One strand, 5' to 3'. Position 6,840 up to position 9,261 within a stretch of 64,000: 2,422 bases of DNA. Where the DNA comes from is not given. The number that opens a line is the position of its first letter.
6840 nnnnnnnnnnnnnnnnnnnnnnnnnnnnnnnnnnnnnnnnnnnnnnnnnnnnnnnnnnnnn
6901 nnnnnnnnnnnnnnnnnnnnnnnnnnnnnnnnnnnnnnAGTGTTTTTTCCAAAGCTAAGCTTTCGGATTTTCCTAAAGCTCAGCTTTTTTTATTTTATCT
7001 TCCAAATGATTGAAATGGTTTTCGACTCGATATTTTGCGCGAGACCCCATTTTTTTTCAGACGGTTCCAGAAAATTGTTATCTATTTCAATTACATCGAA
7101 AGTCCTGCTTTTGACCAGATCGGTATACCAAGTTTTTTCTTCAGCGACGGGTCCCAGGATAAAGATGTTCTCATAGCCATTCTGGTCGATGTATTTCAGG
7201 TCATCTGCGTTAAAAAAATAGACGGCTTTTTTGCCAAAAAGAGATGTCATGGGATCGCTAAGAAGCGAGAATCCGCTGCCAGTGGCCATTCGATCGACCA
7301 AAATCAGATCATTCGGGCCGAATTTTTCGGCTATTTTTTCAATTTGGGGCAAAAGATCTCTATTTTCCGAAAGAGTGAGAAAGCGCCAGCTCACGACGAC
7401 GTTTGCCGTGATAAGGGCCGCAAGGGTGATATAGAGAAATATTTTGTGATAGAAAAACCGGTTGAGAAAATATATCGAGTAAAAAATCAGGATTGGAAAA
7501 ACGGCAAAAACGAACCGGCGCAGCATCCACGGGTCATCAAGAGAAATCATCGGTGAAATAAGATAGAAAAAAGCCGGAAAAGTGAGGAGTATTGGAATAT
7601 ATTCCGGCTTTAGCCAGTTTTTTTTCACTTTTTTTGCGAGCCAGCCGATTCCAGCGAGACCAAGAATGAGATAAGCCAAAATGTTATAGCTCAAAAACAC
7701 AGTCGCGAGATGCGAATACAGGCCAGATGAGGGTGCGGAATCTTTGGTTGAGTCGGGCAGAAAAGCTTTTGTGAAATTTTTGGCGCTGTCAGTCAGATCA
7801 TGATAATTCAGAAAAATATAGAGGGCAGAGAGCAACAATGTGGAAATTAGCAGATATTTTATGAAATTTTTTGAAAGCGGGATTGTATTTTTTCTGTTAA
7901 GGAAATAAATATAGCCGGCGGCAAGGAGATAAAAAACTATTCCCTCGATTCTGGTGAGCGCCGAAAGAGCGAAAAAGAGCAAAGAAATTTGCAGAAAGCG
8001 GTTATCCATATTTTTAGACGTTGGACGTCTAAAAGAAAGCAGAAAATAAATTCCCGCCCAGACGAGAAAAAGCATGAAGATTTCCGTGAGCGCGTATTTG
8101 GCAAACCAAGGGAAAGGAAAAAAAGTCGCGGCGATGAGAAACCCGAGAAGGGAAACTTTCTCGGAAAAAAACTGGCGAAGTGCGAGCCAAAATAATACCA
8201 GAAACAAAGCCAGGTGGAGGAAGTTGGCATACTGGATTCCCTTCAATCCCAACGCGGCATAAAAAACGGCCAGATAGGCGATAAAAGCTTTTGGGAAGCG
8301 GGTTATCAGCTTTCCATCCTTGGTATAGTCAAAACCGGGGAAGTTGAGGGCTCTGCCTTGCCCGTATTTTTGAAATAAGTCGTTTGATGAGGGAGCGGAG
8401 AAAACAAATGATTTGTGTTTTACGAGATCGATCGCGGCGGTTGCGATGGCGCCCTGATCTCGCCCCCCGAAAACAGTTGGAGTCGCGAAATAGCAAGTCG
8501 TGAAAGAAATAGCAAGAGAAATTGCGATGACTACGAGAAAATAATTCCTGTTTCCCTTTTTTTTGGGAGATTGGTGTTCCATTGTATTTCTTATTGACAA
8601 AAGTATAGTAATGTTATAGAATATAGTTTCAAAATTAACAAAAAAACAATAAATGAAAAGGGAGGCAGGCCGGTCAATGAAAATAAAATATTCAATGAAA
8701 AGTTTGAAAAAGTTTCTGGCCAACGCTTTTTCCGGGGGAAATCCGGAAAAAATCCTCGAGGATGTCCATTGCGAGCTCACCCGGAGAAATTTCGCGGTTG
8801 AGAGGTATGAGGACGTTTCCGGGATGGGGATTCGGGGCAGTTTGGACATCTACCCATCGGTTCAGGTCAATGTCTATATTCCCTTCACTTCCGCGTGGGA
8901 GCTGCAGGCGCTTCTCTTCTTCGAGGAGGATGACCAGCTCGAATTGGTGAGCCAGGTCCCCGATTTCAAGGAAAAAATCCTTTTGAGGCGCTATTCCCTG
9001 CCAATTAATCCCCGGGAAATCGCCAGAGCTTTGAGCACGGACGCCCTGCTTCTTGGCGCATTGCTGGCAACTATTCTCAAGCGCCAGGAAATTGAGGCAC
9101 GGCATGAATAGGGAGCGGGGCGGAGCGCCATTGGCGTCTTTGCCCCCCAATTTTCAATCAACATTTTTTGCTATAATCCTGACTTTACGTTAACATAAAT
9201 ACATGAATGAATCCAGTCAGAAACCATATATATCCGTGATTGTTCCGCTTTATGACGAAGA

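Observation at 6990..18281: Three co-localised polyprenyl-P-sugar synthase (GT2) + GT-C transferase modules: a eukaryote/actinobacteria-style extracytoplasmic glycosylation system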

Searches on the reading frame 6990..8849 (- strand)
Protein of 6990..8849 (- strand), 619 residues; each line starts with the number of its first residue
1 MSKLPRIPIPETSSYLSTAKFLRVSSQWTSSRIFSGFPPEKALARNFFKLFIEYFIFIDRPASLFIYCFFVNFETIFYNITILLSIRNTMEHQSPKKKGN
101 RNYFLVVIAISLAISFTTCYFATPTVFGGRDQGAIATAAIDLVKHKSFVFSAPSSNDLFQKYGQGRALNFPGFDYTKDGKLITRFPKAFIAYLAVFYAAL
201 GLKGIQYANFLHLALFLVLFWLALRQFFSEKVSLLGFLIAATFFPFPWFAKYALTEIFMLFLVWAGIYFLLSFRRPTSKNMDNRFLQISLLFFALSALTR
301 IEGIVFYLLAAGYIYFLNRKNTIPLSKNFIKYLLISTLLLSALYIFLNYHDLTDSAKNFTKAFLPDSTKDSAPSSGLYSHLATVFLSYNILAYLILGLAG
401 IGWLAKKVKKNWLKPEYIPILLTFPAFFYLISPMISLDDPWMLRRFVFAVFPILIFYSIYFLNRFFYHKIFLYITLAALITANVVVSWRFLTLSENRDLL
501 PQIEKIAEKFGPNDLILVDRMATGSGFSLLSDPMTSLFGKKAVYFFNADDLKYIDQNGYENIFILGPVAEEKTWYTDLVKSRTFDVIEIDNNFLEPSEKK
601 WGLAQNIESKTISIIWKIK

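Call 3: search_protein_families(library=pfam, proteins=[window:6990-8849:-], max_evalue=0.01)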
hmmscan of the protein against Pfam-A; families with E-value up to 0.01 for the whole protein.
window:6990-8849:- (619 aa): 0 families

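Call 4: search_protein_families(library=ncbifam, proteins=[window:6990-8849:-], max_evalue=0.01)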
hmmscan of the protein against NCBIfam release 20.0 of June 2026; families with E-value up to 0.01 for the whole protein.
window:6990-8849:- (619 aa): 1 family
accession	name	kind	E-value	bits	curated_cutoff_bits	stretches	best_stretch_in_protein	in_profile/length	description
NF047440.1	LA3751_2_3_fam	subfamily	7e-17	61.4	200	1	106-521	3-417/460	LA_3751/LA_3752 family putative glycosyltransferase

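Call 12: search_solved_structures(query=window:6990-8582:-, max_evalue=10)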
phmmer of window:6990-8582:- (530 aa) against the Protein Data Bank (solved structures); distinct sequences matched with E-value up to 10: 0.

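Call 18: find_homologous_proteins(query=window:6990-8582:-)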
Query window:6990-8582:- (530 aa): 255 proteins with E <= 0.001 among 8000 candidates; the best 120 are listed.
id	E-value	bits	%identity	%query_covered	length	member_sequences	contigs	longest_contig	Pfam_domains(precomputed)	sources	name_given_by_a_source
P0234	0.0e+0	1173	100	100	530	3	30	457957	-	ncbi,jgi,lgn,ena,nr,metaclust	ncbi:MAG: hypothetical protein UX02_C0002G0379 [Candidatus Moranbacteria bacterium GW2011_GWC1_45_18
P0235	4.4e-244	829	72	97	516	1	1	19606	-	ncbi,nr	ncbi:MAG: glycosyltransferase family 39 protein [Patescibacteria group bacterium]|nr:glycosyltransfe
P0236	6.5e-238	809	70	99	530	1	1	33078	-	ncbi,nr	ncbi:MAG: hypothetical protein PHP25_01040 [Candidatus Moranbacteria bacterium]|nr:hypothetical prot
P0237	1.4e-235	801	71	96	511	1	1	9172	-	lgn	-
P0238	5.0e-226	770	67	99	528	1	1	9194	-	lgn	-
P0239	1.1e-225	769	67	100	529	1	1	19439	-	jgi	-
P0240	1.4e-225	768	68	98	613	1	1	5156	-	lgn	-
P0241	7.3e-224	762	65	100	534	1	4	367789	-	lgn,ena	-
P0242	7.0e-222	756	65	99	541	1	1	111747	-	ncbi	-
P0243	3.2e-221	754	66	97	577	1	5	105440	-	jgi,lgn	-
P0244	1.8e-220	751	68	97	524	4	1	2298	-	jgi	-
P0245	3.2e-220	750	65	100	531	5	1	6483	-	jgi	-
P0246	6.4e-220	749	67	97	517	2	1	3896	-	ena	-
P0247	3.1e-215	734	66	97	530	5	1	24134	-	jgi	jgi:hypothetical protein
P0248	4.9e-214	730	63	96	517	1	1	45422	-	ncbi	-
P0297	2.4e-177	609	57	97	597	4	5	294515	-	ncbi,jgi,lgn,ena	-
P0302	1.4e-168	580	53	99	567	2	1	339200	-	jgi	jgi:hypothetical protein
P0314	7.3e-92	327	38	92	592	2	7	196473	-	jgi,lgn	-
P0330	1.8e-82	296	35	99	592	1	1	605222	-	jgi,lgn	-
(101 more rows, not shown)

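Call 25: search_solved_structures(query=A2, max_evalue=1, show_alignments=2)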
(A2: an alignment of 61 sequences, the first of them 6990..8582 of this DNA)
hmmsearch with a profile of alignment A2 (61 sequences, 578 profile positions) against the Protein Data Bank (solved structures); distinct sequences matched with E-value up to 1: 0.

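Call 26: search_protein_families(library=pfam, alignment_id=A2, max_evalue=0.001)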
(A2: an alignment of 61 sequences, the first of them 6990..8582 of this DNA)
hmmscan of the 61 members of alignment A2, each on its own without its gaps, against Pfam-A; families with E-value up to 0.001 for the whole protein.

A. member 1, window:6990-8582:- (530 aa): 0 families

B. families by the number of members that match (of 61 scanned): 1 family
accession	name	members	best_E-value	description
PF13231.12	PMT_2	21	6.1e-07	Dolichyl-phosphate-mannose-protein mannosyltransferase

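Call 46: predict_structure(alignment_id=A2)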
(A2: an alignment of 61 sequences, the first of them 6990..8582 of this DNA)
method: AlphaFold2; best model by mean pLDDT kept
length: 530 residues; sequences in the alignment: 61
mean_pLDDT: 91.4   pTM: 0.92
mean pLDDT of the five models: 91.4, 91.3, 90.3, 89.9, 88.6
residues with pLDDT >= 90: 413; 70-90: 89; 50-70: 21; < 50: 7
segments of 3 or more residues with pLDDT < 50: 1-7
pLDDT, mean of each block of 10 residues (from residue 1): 47 91 98 89 93 96 91 92 93 92 96 96 98 96 97 97 94 98 79 88 95 94 96 91 96 90 78 71 73 92 98 96 94 94 74 90 98 97 98 97 94 97 97 92 96 94 93 93 84 93 92 91 96
secondary structure, 60 per line:
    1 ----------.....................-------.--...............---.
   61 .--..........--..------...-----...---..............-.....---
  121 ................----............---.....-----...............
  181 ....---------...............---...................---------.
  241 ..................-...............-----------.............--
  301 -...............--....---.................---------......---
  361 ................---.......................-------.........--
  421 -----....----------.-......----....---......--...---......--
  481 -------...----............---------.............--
elements in order: H11-31 H42-56 H64-73 E84-86 E92-94 H98-111 H113-117 H121-136 H141-152 H156-160 H166-184 H194-208 H212-230 H240-258 H260-274 H286-298 H302-316 H319-322 H326-342 H352-357 H361-376 H380-402 H410-418 E426-429 H442-447 E452-455 H459-464 E473-478 E495-506 E516-528

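Call 50: fold_search(model_id=the predicted structure, library=pdb)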
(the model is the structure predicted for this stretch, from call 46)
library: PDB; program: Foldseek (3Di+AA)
matches with E <= 10: 314; with E <= 0.001: 22
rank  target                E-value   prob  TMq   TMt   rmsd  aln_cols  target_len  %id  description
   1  9s6t_A                9.6e-08  1.00  0.57  0.62   6.8       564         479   12  Ternary cryo-EM structure of chicken ALG12 with Dol25-PP-GlcNAc2Man7, Dol25-P-Man, and Fab (released 2026-03-18)
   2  5f15                  1.1e-06  1.00  0.57  0.56   8.2       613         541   11  Crystal Structure of ArnT from Cupriavidus metallidurans bound to Undecaprenyl phosphate (released 2016-02-17)
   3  5ezm                  2.2e-06  1.00  0.56  0.55   8.7       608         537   12  Crystal Structure of ArnT from Cupriavidus metallidurans in the apo state (released 2016-02-17)
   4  9s6u_A                4.2e-06  1.00  0.53  0.51   8.5       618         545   14  Ternary cryo-EM structure of human ALG9 with Dol25-PP-GlcNAc2Man8, Dol25-P-Man and Fab (released 2026-03-18)
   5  3wak                  4.4e-06  1.00  0.52  0.34  13.2       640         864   12  Crystal structure of the Archaeoglobus fulgidus oligosaccharyltransferase (O29867_ARCFU) in the apo form (released 2013-10-30)
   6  3waj                  4.6e-06  1.00  0.51  0.36  13.4       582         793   12  Crystal structure of the Archaeoglobus fulgidus oligosaccharyltransferase (O29867_ARCFU) complex with Zn and sulfate (released 2013-10-30)
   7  9s6s_A                5.7e-06  1.00  0.56  0.55   8.3       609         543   13  Ternary cryo-EM structure of human ALG9 with Dol25-PP-GlcNAc2Man6, Dol25-P-Man and Fab (released 2026-03-18)
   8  6gxc_A                5.9e-06  1.00  0.47  0.37  13.8       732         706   11  Bacterial oligosaccharyltransferase PglB in complex with an inhibitory peptide and a reactive lipid-linked oligosaccha (released 2018-11-14)
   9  5ogl_A                7.0e-06  1.00  0.46  0.37  13.7       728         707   11  Structure of bacterial oligosaccharyltransferase PglB in complex with an acceptor peptide and an lipid-linked oligosac (released 2017-10-25)
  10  7e9s_A                7.3e-06  1.00  0.53  0.35  12.5       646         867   11  Archaeal oligosaccharyltransferase AglB from Archaeoglobus fulgidus in complex with an inhibitory peptide and a dolich (released 2021-09-08)
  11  8if8_C                2.6e-05  1.00  0.41  0.38  14.9       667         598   11  Arabinosyltransferase AftA (released 2023-05-31)
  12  3rce_A                2.7e-05  1.00  0.45  0.37  14.5       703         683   12  Bacterial oligosaccharyltransferase PglB (released 2011-06-15)
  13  8if8_B                3.8e-05  1.00  0.41  0.37  14.8       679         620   10  Arabinosyltransferase AftA (released 2023-05-31)
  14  8pn9_A                8.4e-05  1.00  0.54  0.46  10.2       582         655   10  Structure of human oligosaccharyltransferase OST-A complex bound to NGI-1 (released 2024-05-08)
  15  6s7o_A                9.9e-05  1.00  0.52  0.43  12.1       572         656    9  Cryo-EM structure of human oligosaccharyltransferase complex OST-A (released 2019-12-18)
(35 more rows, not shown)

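Call 51: find_encoding_contigs(protein=P0330, flank=8000, max_places=1)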
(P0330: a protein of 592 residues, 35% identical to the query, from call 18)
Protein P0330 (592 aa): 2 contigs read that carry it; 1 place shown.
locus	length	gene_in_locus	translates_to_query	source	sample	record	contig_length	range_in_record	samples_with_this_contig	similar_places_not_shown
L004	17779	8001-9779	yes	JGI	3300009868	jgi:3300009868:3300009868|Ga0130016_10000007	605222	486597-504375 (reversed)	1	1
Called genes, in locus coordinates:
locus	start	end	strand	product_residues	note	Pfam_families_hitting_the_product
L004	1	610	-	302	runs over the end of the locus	PF18075:FtsX_ECD, PF02687:FtsX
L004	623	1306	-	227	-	PF00005:ABC_tran, PF13304:AAA_21 (faint)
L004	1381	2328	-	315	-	PF03462:PCRF, PF00472:RF-1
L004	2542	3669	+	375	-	PF01966:HD (weak)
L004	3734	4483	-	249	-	PF02535:Zip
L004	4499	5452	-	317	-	PF00106:adh_short (weak), PF01073:3Beta_HSD, PF01370:Epimerase, PF02719:Polysacc_synt_2, PF04321:RmlD_sub_bind, PF07993:NAD_binding_4, PF08659:KR (weak), PF16363:GDP_Man_Dehyd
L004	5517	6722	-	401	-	PF00534:Glycos_transf_1, PF13692:Glyco_trans_1_4, PF13524:Glyco_trans_1_2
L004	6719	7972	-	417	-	PF13439:Glyco_transf_4, PF13579:Glyco_trans_4_4 (weak), PF00534:Glycos_transf_1, PF13692:Glyco_trans_1_4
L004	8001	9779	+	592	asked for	-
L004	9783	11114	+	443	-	-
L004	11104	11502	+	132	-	-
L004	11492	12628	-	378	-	PF13439:Glyco_transf_4, PF20706:GT4-conflict, PF00534:Glycos_transf_1, PF13692:Glyco_trans_1_4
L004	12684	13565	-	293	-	PF00483:NTP_transferase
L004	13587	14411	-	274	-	PF00483:NTP_transferase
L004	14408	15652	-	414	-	PF00464:SHMT, PF00155:Aminotran_1_2, PF01212:Beta_elim_lyase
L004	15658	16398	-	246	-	PF02585:PIG-L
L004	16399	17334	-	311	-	PF01370:Epimerase, PF04321:RmlD_sub_bind, PF16363:GDP_Man_Dehyd (faint)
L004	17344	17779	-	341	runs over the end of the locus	PF01494:FAD_binding_3, PF01946:Thi4 (weak), PF03486:HI0933_like, PF07992:Pyr_redox_2 (weak), PF12831:FAD_oxidored (faint), PF13450:NAD_binding_8 (weak)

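Call 73: find_encoding_contigs(protein=P0302, flank=6000, max_places=1)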
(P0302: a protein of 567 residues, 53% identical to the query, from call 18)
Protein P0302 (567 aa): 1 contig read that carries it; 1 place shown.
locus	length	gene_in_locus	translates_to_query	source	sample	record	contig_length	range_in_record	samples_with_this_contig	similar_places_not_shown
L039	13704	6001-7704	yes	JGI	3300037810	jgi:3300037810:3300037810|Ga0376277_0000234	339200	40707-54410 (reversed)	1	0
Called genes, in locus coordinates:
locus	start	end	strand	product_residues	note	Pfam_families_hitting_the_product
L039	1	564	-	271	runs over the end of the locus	PF00149:Metallophos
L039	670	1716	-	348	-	PF00535:Glycos_transf_2, PF13641:Glyco_tranf_2_3, PF13632:Glyco_trans_2_3 (weak)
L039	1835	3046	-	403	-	PF13692:Glyco_trans_1_4, PF13524:Glyco_trans_1_2, PF00534:Glycos_transf_1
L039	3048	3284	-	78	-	-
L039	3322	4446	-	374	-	PF13439:Glyco_transf_4, PF13579:Glyco_trans_4_4, PF00534:Glycos_transf_1, PF13692:Glyco_trans_1_4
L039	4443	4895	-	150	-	-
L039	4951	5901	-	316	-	PF00535:Glycos_transf_2, PF10111:Glyco_tranf_2_2 (faint)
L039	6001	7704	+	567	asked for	-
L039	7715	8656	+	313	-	PF01073:3Beta_HSD (weak), PF01370:Epimerase, PF02719:Polysacc_synt_2 (faint), PF04321:RmlD_sub_bind (weak), PF07993:NAD_binding_4 (faint), PF16363:GDP_Man_Dehyd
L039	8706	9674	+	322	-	PF01073:3Beta_HSD, PF01370:Epimerase, PF02719:Polysacc_synt_2, PF04321:RmlD_sub_bind, PF05368:NmrA, PF13460:NAD_binding_10, PF16363:GDP_Man_Dehyd, PF07993:NAD_binding_4 (weak)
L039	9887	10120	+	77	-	-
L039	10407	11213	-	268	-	PF08843:AbiEii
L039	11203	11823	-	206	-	-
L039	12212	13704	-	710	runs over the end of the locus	PF00535:Glycos_transf_2, PF10111:Glyco_tranf_2_2 (weak), PF13641:Glyco_tranf_2_3, PF13712:Glyco_tranf_2_5 (faint), PF13692:Glyco_trans_1_4, PF00534:Glycos_transf_1, PF13524:Glyco_trans_1_2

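Call 74: find_encoding_contigs(protein=P0297, flank=6000, max_places=1)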
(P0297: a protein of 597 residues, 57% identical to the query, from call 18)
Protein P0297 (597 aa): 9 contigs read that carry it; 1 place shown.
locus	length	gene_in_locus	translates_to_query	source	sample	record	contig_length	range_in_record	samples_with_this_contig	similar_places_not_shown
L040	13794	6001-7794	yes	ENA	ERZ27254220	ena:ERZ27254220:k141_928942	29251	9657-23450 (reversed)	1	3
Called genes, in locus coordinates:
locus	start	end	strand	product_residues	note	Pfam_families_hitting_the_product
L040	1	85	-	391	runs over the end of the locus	PF00534:Glycos_transf_1, PF13692:Glyco_trans_1_4, PF13524:Glyco_trans_1_2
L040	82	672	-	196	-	PF01928:CYTH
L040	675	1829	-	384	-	PF13439:Glyco_transf_4, PF13579:Glyco_trans_4_4, PF00534:Glycos_transf_1, PF13692:Glyco_trans_1_4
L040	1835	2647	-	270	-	PF03721:UDPG_MGDP_dh_N, PF00984:UDPG_MGDP_dh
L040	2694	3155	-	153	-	PF04138:GtrA_DPMS_TM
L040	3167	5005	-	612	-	PF02366:PMT, PF13231:PMT_2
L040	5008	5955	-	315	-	PF00535:Glycos_transf_2, PF10111:Glyco_tranf_2_2 (weak)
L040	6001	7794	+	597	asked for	-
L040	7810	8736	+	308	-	PF01073:3Beta_HSD, PF01370:Epimerase, PF02719:Polysacc_synt_2, PF04321:RmlD_sub_bind, PF05368:NmrA (weak), PF13460:NAD_binding_10, PF16363:GDP_Man_Dehyd, PF07993:NAD_binding_4 (weak)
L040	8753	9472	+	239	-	PF00535:Glycos_transf_2, PF10111:Glyco_tranf_2_2, PF13641:Glyco_tranf_2_3 (faint)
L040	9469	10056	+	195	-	PF13489:Methyltransf_23, PF08003:Methyltransf_9, PF01209:Ubie_methyltran, PF07021:MetW, PF13847:Methyltransf_31, PF08241:Methyltransf_11, PF08242:Methyltransf_12, PF13649:Methyltransf_25, +1 more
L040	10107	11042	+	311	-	PF01073:3Beta_HSD, PF01370:Epimerase, PF02719:Polysacc_synt_2 (faint), PF04321:RmlD_sub_bind, PF07993:NAD_binding_4 (faint), PF16363:GDP_Man_Dehyd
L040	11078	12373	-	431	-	PF01262:AlaDh_PNT_C (faint), PF02254:TrkA_N (faint), PF02558:ApbA (weak), PF03721:UDPG_MGDP_dh_N, PF00984:UDPG_MGDP_dh, PF03720:UDPG_MGDP_dh_C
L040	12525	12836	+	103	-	PF00892:EamA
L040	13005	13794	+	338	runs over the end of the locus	-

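Call 75: find_encoding_contigs(protein=P0314, flank=6000, max_places=1)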
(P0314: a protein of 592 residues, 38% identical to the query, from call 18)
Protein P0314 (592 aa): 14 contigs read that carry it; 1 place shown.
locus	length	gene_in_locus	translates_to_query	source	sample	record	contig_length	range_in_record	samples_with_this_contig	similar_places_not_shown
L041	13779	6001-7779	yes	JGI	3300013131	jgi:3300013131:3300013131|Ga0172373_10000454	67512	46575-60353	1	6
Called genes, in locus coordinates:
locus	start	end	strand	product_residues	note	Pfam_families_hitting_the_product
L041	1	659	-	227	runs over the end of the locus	PF00005:ABC_tran, PF13304:AAA_21 (faint)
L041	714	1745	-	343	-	PF03462:PCRF, PF00472:RF-1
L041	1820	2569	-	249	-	PF02535:Zip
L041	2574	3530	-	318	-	PF00106:adh_short (weak), PF01073:3Beta_HSD, PF01370:Epimerase, PF02719:Polysacc_synt_2, PF04321:RmlD_sub_bind, PF07993:NAD_binding_4, PF08659:KR, PF16363:GDP_Man_Dehyd, +1 more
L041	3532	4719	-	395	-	PF00534:Glycos_transf_1, PF13692:Glyco_trans_1_4, PF13524:Glyco_trans_1_2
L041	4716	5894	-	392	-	PF13439:Glyco_transf_4, PF13579:Glyco_trans_4_4, PF00534:Glycos_transf_1, PF13692:Glyco_trans_1_4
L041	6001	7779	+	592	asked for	-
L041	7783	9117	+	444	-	-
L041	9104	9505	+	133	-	-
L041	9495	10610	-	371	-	PF13439:Glyco_transf_4, PF20706:GT4-conflict, PF00534:Glycos_transf_1, PF13692:Glyco_trans_1_4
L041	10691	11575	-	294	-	PF00483:NTP_transferase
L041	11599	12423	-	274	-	PF00483:NTP_transferase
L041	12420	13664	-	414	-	PF00464:SHMT, PF00155:Aminotran_1_2, PF01212:Beta_elim_lyase (weak)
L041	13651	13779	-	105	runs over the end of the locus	PF18916:Lycopene_cyc (weak)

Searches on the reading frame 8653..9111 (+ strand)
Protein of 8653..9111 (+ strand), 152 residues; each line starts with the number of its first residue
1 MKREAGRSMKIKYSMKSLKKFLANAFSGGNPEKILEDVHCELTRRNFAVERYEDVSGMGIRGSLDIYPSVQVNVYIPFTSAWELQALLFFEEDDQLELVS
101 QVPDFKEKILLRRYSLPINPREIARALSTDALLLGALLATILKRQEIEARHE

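Call 93: search_protein_families(library=pfam, proteins=[window:8653-9111:+], max_evalue=1)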
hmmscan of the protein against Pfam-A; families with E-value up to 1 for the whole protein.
window:8653-9111:+ (152 aa): 1 family
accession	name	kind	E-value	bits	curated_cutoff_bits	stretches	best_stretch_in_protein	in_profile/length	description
PF25360.1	TPR_ATM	-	0.1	12.4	27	1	70-126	6-62/200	ATM-like, TPR repeats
